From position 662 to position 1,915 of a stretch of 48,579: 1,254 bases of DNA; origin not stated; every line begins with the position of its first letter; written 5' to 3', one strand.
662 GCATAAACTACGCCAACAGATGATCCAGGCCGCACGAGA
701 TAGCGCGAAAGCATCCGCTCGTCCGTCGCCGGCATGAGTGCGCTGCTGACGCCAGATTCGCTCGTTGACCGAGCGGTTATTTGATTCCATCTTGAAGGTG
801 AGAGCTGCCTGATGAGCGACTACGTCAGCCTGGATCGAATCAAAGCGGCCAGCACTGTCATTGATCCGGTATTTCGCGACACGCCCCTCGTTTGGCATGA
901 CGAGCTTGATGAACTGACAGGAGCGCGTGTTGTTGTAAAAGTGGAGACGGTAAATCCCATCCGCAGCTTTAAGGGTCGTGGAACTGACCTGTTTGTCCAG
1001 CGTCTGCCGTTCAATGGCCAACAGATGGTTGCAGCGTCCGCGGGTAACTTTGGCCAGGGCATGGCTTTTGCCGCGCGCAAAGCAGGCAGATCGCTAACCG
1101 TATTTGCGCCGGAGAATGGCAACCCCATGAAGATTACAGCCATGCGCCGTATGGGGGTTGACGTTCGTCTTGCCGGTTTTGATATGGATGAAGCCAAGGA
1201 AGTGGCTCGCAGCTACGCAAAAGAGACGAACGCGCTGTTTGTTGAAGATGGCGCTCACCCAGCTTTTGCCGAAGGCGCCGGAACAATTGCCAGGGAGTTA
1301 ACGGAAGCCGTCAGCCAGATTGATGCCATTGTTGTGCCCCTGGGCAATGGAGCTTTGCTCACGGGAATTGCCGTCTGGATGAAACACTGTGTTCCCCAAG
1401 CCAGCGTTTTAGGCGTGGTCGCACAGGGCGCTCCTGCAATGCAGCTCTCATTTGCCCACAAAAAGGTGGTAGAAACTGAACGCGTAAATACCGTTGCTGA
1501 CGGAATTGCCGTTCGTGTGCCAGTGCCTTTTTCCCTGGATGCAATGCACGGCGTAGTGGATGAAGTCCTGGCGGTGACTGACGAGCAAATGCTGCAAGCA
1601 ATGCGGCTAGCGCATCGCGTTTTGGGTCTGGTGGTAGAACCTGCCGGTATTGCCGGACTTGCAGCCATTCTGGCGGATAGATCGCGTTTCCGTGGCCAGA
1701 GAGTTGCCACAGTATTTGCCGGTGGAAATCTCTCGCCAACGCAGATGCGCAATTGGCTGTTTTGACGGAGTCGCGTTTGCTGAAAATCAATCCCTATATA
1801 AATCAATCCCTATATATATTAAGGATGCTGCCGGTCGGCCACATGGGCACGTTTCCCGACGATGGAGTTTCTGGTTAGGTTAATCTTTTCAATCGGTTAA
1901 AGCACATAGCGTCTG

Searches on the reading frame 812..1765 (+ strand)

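Call 32: search_protein_families(library=ncbifam, proteins=[window:812-1765:+], max_evalue=0.001)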
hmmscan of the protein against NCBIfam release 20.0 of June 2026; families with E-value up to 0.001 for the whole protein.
window:812-1765:+ (317 aa): 39 families (the best 25 are shown)
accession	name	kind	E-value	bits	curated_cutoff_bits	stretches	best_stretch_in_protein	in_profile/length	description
TIGR01127.1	ilvA_1Cterm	equivalog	1.3e-66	225.2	378.75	1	24-313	1-292/380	threonine ammonia-lyase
NF004771.0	PRK06110.1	equivalog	1.5e-62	211.6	317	1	5-316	3-316/323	threonine dehydratase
NF005600.0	PRK07334.1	equivalog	2.8e-60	204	496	1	4-312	9-317/408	threonine ammonia-lyase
NF006390.0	PRK08639.1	equivalog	7.4e-57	193.2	421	1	5-307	7-315/418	threonine ammonia-lyase IlvA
NF005292.0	PRK06815.1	equivalog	4e-56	190.4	371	1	8-312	6-313/320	threonine/serine dehydratase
NF005680.0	PRK07476.1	equivalog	5.9e-51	173.4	413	1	3-313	3-317/326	hydroxyectoine utilization dehydratase EutB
NF005454.0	PRK07048.1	equivalog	1.8e-50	171.9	452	1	4-312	6-316/324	threo-3-hydroxy-L-aspartate ammonia-lyase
TIGR02079.1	THD1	equivalog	2.2e-50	171.6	440.55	1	9-308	2-308/410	threonine ammonia-lyase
NF006674.0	PRK09224.1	subfamily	9.1e-50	169.8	577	1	16-313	19-320/508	threonine ammonia-lyase IlvA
NF006094.0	PRK08246.1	subfamily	3.7e-49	167.8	331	1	6-312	6-309/310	serine/threonine dehydratase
TIGR01124.1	ilvA_2Cterm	equivalog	3.2e-47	161.3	411.3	1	20-313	14-312/499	threonine ammonia-lyase, biosynthetic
NF045641.2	BHydaspDhtseBhcB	equivalog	4.7e-46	157.3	550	1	8-308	5-306/312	beta-hydroxyaspartate dehydratase BhcB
NF006389.0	PRK08638.1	equivalog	8.7e-46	156.4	453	1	3-308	7-316/333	bifunctional threonine ammonia-lyase/L-serine ammonia-lyase TdcB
TIGR02991.1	ectoine_eutB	equivalog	6.5e-43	146.9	413.35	1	5-310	1-309/317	hydroxyectoine utilization dehydratase EutB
NF009130.0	PRK12483.1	subfamily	6.1e-41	140.6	801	1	14-313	29-332/521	threonine ammonia-lyase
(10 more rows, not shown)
